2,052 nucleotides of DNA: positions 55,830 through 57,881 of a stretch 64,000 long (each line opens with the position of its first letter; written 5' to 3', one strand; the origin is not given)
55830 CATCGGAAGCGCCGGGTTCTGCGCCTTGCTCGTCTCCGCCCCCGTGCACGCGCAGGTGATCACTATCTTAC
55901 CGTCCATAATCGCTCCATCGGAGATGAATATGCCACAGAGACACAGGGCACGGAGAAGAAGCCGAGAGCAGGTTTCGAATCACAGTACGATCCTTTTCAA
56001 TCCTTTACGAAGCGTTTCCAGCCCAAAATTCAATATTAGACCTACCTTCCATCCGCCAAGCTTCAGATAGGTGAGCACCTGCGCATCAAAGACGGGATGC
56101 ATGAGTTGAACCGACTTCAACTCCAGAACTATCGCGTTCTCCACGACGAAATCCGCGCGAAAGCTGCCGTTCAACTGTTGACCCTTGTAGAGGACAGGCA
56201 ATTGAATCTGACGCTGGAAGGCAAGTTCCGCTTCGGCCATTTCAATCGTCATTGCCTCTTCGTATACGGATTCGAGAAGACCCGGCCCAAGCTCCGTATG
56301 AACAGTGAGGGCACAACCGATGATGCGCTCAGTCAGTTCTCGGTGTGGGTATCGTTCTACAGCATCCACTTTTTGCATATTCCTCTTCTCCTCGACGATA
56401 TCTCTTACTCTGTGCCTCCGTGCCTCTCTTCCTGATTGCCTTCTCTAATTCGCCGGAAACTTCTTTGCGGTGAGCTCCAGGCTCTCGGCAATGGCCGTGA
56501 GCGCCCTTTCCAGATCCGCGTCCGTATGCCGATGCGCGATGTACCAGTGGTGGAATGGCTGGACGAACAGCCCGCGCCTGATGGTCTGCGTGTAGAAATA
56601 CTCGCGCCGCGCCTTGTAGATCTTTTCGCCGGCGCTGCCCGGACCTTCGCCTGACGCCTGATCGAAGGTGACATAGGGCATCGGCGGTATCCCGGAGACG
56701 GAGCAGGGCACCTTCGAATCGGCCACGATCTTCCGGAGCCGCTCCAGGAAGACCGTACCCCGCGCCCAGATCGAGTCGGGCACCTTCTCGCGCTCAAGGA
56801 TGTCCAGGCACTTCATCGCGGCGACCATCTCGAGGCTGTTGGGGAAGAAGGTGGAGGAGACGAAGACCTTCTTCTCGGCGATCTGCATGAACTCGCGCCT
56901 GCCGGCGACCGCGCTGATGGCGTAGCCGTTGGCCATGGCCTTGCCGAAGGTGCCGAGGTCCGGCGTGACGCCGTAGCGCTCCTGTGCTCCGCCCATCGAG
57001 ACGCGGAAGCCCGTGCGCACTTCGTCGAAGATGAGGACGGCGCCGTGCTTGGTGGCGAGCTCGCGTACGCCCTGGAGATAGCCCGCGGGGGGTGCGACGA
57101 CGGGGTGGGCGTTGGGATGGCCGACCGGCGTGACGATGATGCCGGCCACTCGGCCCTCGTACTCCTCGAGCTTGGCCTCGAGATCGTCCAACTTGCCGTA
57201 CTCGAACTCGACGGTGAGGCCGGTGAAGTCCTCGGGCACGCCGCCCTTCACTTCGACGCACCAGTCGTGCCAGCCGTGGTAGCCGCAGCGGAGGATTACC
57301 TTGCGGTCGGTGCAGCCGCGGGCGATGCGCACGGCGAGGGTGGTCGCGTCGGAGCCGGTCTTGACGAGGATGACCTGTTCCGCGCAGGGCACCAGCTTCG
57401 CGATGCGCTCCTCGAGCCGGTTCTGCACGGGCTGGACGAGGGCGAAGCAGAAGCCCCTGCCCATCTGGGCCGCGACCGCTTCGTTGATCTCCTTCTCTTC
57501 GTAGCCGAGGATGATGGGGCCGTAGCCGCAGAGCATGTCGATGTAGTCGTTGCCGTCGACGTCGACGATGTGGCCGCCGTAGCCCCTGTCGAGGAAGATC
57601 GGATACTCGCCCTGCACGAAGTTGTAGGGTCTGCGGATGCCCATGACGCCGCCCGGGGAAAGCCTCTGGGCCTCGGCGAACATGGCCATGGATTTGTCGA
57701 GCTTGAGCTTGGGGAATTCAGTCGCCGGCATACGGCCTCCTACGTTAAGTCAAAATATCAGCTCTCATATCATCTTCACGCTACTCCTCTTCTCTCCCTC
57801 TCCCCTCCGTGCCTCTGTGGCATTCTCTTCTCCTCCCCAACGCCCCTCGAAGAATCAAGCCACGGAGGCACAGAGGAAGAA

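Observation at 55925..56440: A GxxExxY (PD-(D/E)XK-like) gene sits inside a split copy of the operon's intergenic repeat, a possible REP/RAYT-like autonomous/non-autonomous pair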

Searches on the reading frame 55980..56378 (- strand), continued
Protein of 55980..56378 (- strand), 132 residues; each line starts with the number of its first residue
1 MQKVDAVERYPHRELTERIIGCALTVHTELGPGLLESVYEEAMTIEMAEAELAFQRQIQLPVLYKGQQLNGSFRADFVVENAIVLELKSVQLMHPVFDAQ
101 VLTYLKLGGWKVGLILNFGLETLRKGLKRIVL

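Call 54: fold_search(model_id=the predicted structure, library=pdb)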
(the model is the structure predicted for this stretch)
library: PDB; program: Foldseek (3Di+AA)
matches with E <= 10: 449; with E <= 0.001: 0
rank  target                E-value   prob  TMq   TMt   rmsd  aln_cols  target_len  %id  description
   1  4ic1_B                1.8e-03  1.00  0.50  0.35  11.9       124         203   15  Crystal structure of SSO0001 (released 2013-01-16)
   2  4ic1_A                2.1e-03  0.99  0.43  0.31  11.4       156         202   14  Crystal structure of SSO0001 (released 2013-01-16)
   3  6m9k_B                3.2e-03  0.99  0.48  0.30  15.6       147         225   14  Crystal structure of lambda exonuclease in complex with the Red beta C-terminal domain (released 2019-01-02)
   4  4ic1_D                4.2e-03  0.98  0.43  0.29  11.5       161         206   16  Crystal structure of SSO0001 (released 2013-01-16)
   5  4ic1_G                4.5e-03  1.00  0.52  0.37  12.6       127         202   14  Crystal structure of SSO0001 (released 2013-01-16)
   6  3sm4_B                5.1e-03  0.99  0.49  0.31  15.4       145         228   14  Crystal Structure of the K131A Mutant of Lambda Exonuclease in Complex with a 5'-Phosphorylated 14-mer/12-mer Duplex a (released 2011-07-20)
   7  1avq_A                8.0e-03  0.98  0.49  0.31  15.5       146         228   15  TOROIDAL STRUCTURE OF LAMBDA EXONUCLEASE DETERMINED AT 2.4 ANGSTROMS (released 1998-03-18)
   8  3slp_A                1.1e-02  0.97  0.49  0.31  15.2       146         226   14  Crystal Structure of Lambda Exonuclease in Complex with a 12 BP Symmetric DNA Duplex (released 2011-07-20)
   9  3h4r                  1.7e-02  0.72  0.37  0.25  14.3       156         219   12  Crystal structure of E. coli RecE exonuclease (released 2009-05-26)
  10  6p4w_D                2.0e-02  0.96  0.41  0.17   5.4        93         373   17  XPB helicase in a complex with truncated Bax1 from Sulfurisphaera tokodaii at 2.96 Angstrom resolution (released 2020-06-03)
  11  6p4o_F                2.2e-02  0.95  0.41  0.13   5.9        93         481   20  Complex of XPB helicase with Bax1 endonuclease from Sulfurisphaera tokodaii at 3.15 Angstroms resolution (released 2020-06-03)
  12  2zyz_A                2.6e-02  0.75  0.32  0.41   8.0       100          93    8  Pyrobaculum aerophilum splicing endonuclease (released 2009-06-23)
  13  3syy                  2.7e-02  0.89  0.44  0.31  13.5       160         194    8  Crystal Structure of an alkaline exonuclease (LHK-Exo) from Laribacter hongkongensis (released 2012-02-15)
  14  6p4o_D                3.1e-02  0.90  0.39  0.13   5.5        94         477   19  Complex of XPB helicase with Bax1 endonuclease from Sulfurisphaera tokodaii at 3.15 Angstroms resolution (released 2020-06-03)
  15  2zyz_C                3.3e-02  0.72  0.33  0.41   8.0       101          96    8  Pyrobaculum aerophilum splicing endonuclease (released 2009-06-23)
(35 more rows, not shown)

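Call 71: find_encoding_contigs(protein=P0015, flank=2500, max_places=2)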
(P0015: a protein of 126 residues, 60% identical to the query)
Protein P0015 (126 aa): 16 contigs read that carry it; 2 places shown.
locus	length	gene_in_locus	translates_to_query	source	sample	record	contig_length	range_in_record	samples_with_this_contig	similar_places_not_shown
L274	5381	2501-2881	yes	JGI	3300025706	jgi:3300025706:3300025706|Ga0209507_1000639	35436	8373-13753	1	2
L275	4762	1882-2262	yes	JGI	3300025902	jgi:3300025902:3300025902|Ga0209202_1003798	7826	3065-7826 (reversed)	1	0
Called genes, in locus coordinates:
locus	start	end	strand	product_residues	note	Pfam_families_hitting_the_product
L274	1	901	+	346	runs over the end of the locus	PF26370:KDD_N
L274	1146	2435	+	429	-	PF00202:Aminotran_3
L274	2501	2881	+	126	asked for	PF13366:PDDEXK_3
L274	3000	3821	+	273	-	PF05853:BKACE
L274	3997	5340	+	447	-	PF04055:Radical_SAM, PF13353:Fer4_12 (weak), PF12544:LAM_C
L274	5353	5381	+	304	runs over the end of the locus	-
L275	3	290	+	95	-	?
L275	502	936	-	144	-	-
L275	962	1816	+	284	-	PF00202:Aminotran_3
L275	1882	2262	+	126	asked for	PF13366:PDDEXK_3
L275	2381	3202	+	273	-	PF05853:BKACE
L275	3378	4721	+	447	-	PF04055:Radical_SAM, PF13353:Fer4_12 (weak), PF12544:LAM_C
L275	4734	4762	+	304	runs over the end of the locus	-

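Call 72: find_encoding_contigs(protein=P0013, flank=2500, max_places=2)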
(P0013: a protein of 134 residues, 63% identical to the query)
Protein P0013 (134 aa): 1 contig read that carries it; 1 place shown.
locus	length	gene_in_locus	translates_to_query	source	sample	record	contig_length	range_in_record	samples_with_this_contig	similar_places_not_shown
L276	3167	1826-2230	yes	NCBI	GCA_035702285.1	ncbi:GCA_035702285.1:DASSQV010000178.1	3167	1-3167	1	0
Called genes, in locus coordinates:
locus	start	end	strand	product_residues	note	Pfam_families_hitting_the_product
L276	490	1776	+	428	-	PF00202:Aminotran_3, PF00155:Aminotran_1_2 (weak)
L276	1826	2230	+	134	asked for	PF13366:PDDEXK_3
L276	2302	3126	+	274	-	PF05853:BKACE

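Call 73: find_encoding_contigs(protein=P0012, flank=2500, max_places=2)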
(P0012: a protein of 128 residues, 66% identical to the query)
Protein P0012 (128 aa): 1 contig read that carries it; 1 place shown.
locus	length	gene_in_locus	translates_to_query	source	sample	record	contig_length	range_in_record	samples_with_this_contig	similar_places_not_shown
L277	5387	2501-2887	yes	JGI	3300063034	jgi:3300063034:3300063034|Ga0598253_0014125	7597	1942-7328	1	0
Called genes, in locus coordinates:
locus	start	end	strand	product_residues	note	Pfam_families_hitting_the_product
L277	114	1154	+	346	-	PF26370:KDD_N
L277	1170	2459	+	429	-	PF00202:Aminotran_3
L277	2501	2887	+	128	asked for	PF13366:PDDEXK_3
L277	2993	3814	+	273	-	PF05853:BKACE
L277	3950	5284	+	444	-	PF04055:Radical_SAM, PF12544:LAM_C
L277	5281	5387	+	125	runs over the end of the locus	?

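Call 77: search_protein_families(library=padloc, proteins=[window:55980-56378:-], max_evalue=0.01)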
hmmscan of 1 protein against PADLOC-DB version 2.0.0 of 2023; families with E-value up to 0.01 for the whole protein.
window:55980-56378:- (132 aa): 0 families

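Call 78: search_protein_families(library=phrogs, proteins=[window:55980-56378:-, L051:717-1181:+], max_evalue=0.001)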
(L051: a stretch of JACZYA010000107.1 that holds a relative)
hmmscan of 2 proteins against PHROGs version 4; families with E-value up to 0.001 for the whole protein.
window:55980-56378:- (132 aa): 0 families

L051:717-1181:+ (154 aa): 0 families

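Call 80: search_dna_similar(query=window:55980-56378:-, collection=plasmids, mode=protein, max_rows=25)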
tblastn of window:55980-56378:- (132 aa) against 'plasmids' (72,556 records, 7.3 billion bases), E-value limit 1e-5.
Records with a match: 8; places in all: 10; records where one place covers at least 80% of the query: 6.
Best place of each record, by identity: <60% 8.
By first word of the organism name: Bacteroides 1; Bernardetia 1; Fusobacteria 1; Gemmatirosa 1; Sphingomonas 1; Treponema 1; Persicobacter 1; Prevotella 1.
By predicted mobility (MOB-suite, as given by PLSDB): non-mobilizable 8.
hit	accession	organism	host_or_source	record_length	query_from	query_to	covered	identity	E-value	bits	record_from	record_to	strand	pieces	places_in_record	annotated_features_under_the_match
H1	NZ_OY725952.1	Bacteroides finegoldii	-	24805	13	132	91%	44.2%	8e-28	113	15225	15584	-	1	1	GxxExxY protein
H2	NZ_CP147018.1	Bernardetia sp. Wsw4-3y2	Red alga,Red algae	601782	14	132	90%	43.3%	2e-23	100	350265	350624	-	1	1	GxxExxY protein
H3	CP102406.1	Fusobacteria bacterium ZRK30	pure culture,cold seep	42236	11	132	92%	40.2%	6e-14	74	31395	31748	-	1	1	GxxExxY protein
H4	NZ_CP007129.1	Gemmatirosa kalamazoonensis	-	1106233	14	131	77%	47.5%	2e-15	106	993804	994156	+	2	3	record has no annotation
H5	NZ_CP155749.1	Sphingomonas parapaucimobilis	Chinese cabbage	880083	19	131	86%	40.7%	1e-18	87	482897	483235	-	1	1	GxxExxY protein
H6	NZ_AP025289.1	Treponema saccharophilum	-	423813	16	124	83%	41.3%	4e-17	83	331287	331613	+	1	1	GxxExxY protein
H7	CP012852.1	Persicobacter sp. JZB09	cell culture,soil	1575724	12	123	85%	36.6%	5e-13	71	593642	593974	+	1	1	none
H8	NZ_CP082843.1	Prevotella nigrescens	-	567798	19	123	80%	32.4%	1e-8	59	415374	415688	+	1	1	GxxExxY protein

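Call 81: get_annotated_region(hit=H2, flank=15000)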
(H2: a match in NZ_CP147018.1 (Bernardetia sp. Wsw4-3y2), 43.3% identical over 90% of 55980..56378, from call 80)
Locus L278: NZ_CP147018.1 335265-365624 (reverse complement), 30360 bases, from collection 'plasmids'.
description: Bernardetia sp. Wsw4-3y2 plasmid plasmd1, complete sequence
organism: Bernardetia sp. Wsw4-3y2 (NCBI taxid 3127471)
taxonomy: Bacteria; Bacteroidota; Cytophagia; Cytophagales; Bernardetiaceae; Bernardetia; Bernardetia sp. Wsw4-3y2
host: -; source: Red alga,Red algae; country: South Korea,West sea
typing (MOB-suite, as given by PLSDB): non-mobilizable
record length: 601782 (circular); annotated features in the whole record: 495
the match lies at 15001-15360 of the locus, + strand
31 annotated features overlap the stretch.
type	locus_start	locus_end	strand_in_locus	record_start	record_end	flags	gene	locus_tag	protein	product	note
CDS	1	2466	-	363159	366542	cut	-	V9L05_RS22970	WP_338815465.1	SpoIIE family protein phosphatase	-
CDS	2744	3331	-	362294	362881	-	-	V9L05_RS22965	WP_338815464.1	HAD family hydrolase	-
CDS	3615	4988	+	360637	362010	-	-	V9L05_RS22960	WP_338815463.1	NAD-dependent succinate-semialdehyde dehydrogenase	-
CDS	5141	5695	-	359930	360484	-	ruvC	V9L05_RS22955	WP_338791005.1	crossover junction endodeoxyribonuclease RuvC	GO:0006310 - DNA recombination [Evidence IEA]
CDS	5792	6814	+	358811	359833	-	-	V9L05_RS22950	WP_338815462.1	hypothetical protein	-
CDS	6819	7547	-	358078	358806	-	-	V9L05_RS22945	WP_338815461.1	phytanoyl-CoA dioxygenase family protein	-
CDS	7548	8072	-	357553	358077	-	-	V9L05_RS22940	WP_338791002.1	shikimate kinase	-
CDS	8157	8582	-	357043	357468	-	-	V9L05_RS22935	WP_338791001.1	hypothetical protein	-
CDS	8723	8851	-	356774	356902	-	-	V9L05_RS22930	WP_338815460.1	hypothetical protein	-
CDS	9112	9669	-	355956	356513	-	-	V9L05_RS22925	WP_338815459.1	cob(I)yrinic acid a,c-diamide adenosyltransferase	GO:0009236 - cobalamin biosynthetic process [Evidence IEA]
CDS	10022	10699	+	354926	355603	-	-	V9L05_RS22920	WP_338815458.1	hypothetical protein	-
CDS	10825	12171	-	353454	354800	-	-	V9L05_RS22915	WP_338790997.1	hypothetical protein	-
CDS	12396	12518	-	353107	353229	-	-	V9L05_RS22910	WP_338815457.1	hypothetical protein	-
CDS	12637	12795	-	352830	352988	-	-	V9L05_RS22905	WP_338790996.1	hypothetical protein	-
CDS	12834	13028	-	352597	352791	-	-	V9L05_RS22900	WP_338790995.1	hypothetical protein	-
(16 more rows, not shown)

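Call 90: search_protein_representatives(protein=window:55980-56378:-)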
Query: 132 residues. Proteins with E-value up to 0.001 (for the whole library): 19579; up to 1e-10: 5862; up to 1e-30: 30. The best 150 are listed.
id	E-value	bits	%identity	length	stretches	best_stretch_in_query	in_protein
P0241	3.1e-48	179.6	41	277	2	14-131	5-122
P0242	1.5e-47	177.3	41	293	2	13-132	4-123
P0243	1.4e-46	174.3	42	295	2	14-130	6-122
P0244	1.9e-46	173.8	40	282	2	9-131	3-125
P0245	5.6e-46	172.3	42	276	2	15-130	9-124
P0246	1.3e-43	164.7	40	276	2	12-132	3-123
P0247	1.3e-40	154.9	41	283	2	13-131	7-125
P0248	4.8e-40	153.1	36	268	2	11-132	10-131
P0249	5.2e-40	153.0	37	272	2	13-131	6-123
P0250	4.2e-39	150.1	35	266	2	12-130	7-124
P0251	5.4e-38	146.5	40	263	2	13-132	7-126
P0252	6.8e-37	142.9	48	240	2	11-132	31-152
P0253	7.4e-36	139.6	36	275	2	18-129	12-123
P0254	9.5e-36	139.3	57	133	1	11-132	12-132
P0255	3.8e-35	137.3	34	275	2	12-132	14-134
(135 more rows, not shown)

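Call 91: find_encoding_contigs(protein=P0080, flank=1500, max_places=8)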
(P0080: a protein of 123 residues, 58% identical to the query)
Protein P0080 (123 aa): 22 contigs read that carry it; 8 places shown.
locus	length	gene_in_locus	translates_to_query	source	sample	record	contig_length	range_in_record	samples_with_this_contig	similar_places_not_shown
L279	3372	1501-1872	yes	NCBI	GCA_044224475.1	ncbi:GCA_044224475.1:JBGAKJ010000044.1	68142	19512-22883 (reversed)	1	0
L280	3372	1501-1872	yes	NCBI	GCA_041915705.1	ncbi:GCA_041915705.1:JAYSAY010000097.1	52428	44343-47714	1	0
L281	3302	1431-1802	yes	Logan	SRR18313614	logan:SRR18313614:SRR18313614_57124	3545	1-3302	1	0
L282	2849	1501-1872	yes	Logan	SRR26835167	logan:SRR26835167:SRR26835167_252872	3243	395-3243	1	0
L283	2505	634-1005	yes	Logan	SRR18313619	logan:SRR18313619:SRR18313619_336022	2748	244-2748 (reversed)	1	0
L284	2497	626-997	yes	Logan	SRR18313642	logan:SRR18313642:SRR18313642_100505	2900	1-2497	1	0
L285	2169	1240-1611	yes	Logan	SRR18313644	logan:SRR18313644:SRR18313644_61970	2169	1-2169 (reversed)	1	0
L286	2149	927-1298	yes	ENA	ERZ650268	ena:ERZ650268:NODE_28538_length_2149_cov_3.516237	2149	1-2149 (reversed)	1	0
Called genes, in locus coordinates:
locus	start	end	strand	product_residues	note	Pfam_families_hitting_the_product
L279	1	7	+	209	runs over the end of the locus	-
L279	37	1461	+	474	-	PF00171:Aldedh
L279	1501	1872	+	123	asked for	PF13366:PDDEXK_3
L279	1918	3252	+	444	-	PF13579:Glyco_trans_4_4, PF13439:Glyco_transf_4, PF00534:Glycos_transf_1, PF13692:Glyco_trans_1_4, PF13524:Glyco_trans_1_2 (weak)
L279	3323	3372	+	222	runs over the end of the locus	PF00005:ABC_tran, PF02463:SMC_N (faint), PF13304:AAA_21 (faint)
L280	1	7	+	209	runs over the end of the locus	-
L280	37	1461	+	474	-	PF00171:Aldedh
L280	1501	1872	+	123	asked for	PF13366:PDDEXK_3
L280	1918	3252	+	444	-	PF13579:Glyco_trans_4_4, PF13439:Glyco_transf_4, PF00534:Glycos_transf_1, PF13692:Glyco_trans_1_4, PF13524:Glyco_trans_1_2 (weak)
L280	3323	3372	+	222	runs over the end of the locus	PF00005:ABC_tran, PF02463:SMC_N (faint), PF13304:AAA_21 (faint)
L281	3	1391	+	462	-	?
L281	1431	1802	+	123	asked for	PF13366:PDDEXK_3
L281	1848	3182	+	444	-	PF13579:Glyco_trans_4_4, PF13439:Glyco_transf_4, PF00534:Glycos_transf_1, PF13692:Glyco_trans_1_4, PF13524:Glyco_trans_1_2 (weak)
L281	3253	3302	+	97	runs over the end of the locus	?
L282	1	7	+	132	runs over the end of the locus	?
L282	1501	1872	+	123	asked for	PF13366:PDDEXK_3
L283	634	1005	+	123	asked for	PF13366:PDDEXK_3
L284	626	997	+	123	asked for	PF13366:PDDEXK_3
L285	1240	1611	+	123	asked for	PF13366:PDDEXK_3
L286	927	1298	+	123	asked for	PF13366:PDDEXK_3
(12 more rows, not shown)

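Call 92: find_encoding_contigs(protein=P0103, flank=1500, max_places=8)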
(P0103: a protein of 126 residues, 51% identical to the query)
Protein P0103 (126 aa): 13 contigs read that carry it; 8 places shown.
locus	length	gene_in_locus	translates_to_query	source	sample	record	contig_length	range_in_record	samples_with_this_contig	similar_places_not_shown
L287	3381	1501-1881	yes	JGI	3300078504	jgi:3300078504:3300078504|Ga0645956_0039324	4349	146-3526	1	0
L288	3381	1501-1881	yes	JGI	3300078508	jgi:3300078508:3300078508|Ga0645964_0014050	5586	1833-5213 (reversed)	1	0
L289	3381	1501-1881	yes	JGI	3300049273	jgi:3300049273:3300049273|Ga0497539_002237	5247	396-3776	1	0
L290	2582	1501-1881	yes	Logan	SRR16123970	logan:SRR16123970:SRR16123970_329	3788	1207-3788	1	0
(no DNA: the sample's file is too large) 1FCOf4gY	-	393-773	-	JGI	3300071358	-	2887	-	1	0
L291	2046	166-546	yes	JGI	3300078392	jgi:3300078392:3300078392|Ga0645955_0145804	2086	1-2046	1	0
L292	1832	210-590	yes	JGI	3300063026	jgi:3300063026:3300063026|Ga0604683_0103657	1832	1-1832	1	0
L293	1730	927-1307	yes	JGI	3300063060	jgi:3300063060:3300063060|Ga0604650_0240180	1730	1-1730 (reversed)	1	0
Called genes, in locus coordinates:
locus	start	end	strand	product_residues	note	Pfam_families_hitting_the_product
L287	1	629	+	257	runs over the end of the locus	?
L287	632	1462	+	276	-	PF00106:adh_short, PF08659:KR, PF13561:adh_short_C2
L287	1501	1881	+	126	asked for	PF13366:PDDEXK_3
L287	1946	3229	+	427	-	PF09861:Lar_N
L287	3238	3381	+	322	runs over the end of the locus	?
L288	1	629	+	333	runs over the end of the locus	?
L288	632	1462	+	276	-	PF00106:adh_short, PF08659:KR, PF13561:adh_short_C2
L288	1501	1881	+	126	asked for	PF13366:PDDEXK_3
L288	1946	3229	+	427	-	PF09861:Lar_N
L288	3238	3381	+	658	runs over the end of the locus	?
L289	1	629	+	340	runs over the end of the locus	?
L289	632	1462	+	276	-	PF00106:adh_short, PF08659:KR, PF13561:adh_short_C2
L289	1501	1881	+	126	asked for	PF13366:PDDEXK_3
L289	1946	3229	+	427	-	PF09861:Lar_N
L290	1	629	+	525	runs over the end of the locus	PF16257:UxaE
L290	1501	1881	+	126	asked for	PF13366:PDDEXK_3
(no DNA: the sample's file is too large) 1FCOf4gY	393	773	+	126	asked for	PF13366:PDDEXK_3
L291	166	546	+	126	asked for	PF13366:PDDEXK_3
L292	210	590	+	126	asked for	PF13366:PDDEXK_3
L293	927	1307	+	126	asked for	PF13366:PDDEXK_3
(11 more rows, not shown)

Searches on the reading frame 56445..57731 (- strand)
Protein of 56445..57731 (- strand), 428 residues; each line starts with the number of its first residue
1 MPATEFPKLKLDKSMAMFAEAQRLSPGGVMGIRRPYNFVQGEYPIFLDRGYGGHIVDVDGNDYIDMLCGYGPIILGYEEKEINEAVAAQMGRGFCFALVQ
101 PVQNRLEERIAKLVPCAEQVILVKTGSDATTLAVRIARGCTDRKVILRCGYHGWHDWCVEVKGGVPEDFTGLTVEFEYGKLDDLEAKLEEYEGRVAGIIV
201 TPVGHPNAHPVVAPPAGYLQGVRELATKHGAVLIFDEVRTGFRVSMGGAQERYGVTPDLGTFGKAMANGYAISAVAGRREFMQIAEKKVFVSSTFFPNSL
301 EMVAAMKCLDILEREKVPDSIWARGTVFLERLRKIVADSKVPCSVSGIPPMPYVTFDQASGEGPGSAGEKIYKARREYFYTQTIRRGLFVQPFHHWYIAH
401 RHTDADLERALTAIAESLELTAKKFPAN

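Call 7: search_protein_families(library=pfam, proteins=[window:56445-57731:-])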
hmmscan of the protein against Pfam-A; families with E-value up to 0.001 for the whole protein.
window:56445-57731:- (428 aa): 2 families
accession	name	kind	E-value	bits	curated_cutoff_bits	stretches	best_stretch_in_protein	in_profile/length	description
PF00202.27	Aminotran_3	-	9.7e-51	173.1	30.5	1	42-394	8-375/403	Aminotransferase class-III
PF00155.27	Aminotran_1_2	-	1.4e-06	28.2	19.7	1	89-392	30-332/361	Aminotransferase class I and II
